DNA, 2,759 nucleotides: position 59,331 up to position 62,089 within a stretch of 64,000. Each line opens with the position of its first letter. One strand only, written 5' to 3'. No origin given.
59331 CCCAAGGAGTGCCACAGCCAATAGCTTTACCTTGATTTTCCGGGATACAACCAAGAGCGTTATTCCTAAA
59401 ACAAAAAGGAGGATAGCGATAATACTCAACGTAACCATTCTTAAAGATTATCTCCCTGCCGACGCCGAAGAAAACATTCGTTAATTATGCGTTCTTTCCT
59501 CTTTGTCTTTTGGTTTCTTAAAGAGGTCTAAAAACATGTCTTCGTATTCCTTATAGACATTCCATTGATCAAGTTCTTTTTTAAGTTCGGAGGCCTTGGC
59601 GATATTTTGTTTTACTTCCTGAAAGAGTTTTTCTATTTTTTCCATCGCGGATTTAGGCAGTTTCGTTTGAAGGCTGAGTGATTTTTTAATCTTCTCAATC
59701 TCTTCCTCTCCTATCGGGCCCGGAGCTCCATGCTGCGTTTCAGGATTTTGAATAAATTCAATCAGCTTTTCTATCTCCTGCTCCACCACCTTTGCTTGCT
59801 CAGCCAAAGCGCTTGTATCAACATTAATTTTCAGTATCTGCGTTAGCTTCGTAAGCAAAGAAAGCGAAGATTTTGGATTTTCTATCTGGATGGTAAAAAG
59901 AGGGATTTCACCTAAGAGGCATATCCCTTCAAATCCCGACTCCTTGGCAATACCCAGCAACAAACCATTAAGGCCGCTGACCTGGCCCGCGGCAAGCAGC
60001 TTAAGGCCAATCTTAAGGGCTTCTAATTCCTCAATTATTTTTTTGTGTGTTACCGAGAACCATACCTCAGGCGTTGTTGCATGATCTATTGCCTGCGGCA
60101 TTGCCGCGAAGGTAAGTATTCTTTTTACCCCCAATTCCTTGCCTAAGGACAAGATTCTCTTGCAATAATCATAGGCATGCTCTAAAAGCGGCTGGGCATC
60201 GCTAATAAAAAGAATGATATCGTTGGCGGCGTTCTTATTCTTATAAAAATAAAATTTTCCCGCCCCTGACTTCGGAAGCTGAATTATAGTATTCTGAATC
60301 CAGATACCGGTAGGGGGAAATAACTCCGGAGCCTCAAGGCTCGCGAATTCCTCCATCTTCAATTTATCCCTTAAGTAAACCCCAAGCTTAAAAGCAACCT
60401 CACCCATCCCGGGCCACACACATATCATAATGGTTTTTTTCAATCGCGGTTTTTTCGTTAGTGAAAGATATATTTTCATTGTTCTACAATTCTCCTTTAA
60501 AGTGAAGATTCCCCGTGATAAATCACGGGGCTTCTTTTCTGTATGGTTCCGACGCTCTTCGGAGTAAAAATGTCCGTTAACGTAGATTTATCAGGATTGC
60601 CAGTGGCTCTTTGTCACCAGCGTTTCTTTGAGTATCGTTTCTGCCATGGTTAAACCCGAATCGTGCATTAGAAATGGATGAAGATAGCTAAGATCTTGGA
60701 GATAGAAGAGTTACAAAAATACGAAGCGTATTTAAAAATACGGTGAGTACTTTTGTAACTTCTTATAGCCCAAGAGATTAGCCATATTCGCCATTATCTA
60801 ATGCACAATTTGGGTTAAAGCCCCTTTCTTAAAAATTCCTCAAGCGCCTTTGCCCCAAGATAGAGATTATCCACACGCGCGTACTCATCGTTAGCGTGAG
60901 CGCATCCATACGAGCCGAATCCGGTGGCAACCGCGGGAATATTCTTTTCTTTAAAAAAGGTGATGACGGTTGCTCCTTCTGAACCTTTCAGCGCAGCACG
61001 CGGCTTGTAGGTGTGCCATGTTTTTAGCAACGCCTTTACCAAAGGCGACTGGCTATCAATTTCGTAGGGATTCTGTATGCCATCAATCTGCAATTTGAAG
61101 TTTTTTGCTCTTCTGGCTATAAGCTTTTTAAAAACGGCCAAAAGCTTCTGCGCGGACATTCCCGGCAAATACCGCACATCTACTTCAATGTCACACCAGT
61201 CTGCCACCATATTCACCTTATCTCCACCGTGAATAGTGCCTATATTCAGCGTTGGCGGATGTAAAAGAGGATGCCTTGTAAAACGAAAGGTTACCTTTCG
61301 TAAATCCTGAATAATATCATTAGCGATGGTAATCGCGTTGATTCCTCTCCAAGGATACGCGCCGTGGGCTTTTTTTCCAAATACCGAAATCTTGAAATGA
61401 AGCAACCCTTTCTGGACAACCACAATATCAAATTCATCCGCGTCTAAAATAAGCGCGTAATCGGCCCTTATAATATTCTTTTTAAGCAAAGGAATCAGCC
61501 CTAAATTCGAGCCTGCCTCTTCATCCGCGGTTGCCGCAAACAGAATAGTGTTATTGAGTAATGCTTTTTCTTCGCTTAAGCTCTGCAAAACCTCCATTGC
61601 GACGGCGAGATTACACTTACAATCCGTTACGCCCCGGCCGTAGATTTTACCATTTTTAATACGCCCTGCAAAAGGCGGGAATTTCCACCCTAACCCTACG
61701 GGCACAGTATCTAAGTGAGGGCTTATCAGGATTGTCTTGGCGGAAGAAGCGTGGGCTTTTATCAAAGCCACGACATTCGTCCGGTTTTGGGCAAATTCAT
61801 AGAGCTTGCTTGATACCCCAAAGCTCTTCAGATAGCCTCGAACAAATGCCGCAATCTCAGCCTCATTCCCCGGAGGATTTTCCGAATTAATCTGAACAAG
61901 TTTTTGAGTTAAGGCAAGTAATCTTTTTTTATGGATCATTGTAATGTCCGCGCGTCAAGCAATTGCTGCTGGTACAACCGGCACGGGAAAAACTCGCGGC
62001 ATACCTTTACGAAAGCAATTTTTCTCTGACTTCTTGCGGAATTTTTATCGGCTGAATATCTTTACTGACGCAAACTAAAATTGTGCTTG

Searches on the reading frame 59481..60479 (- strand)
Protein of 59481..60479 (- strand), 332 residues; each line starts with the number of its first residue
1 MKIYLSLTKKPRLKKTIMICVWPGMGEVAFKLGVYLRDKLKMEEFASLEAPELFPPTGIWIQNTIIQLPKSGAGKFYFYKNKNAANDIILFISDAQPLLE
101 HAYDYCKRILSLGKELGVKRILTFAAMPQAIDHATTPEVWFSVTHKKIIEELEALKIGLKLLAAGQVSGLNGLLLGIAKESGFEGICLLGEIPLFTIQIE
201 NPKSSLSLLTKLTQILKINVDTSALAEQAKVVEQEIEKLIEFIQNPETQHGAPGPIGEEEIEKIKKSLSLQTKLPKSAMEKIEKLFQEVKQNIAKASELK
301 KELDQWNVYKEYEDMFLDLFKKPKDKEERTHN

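Call 77: search_protein_families(library=pfam, proteins=[window:59481-60479:-], max_evalue=0.00001)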
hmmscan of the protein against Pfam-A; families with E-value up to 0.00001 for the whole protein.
window:59481-60479:- (332 aa): 1 family
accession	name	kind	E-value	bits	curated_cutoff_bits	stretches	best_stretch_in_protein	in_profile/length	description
PF09754.15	PAC2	-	4.3e-34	118.6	25.8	1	22-239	5-214/215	PAC2 family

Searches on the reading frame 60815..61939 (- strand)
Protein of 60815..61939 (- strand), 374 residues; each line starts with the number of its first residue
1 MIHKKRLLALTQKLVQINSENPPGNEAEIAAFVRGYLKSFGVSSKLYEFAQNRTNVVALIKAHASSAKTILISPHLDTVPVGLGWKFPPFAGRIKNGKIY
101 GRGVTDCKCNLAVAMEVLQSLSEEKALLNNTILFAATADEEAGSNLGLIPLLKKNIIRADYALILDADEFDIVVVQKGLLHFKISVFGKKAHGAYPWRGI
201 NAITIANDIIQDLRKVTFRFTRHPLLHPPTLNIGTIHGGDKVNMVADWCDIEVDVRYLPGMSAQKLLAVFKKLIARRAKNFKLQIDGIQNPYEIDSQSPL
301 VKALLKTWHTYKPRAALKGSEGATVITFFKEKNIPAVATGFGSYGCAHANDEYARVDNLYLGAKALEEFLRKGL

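Call 77: search_protein_families(library=pfam, proteins=[window:60815-61939:-], max_evalue=0.00001)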
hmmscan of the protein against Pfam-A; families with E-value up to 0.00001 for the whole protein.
window:60815-61939:- (374 aa): 3 families
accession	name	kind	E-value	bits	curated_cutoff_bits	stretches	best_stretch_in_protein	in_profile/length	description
PF01546.33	Peptidase_M20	-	9.6e-30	104.5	24.6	1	73-371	3-205/206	Peptidase family M20/M25/M40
PF07687.19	M20_dimer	-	5.8e-24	84.5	21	1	176-280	3-105/107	Peptidase dimerisation domain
PF04389.22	Peptidase_M28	-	2.1e-08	34.6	21.3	1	55-143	1-69/193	Peptidase family M28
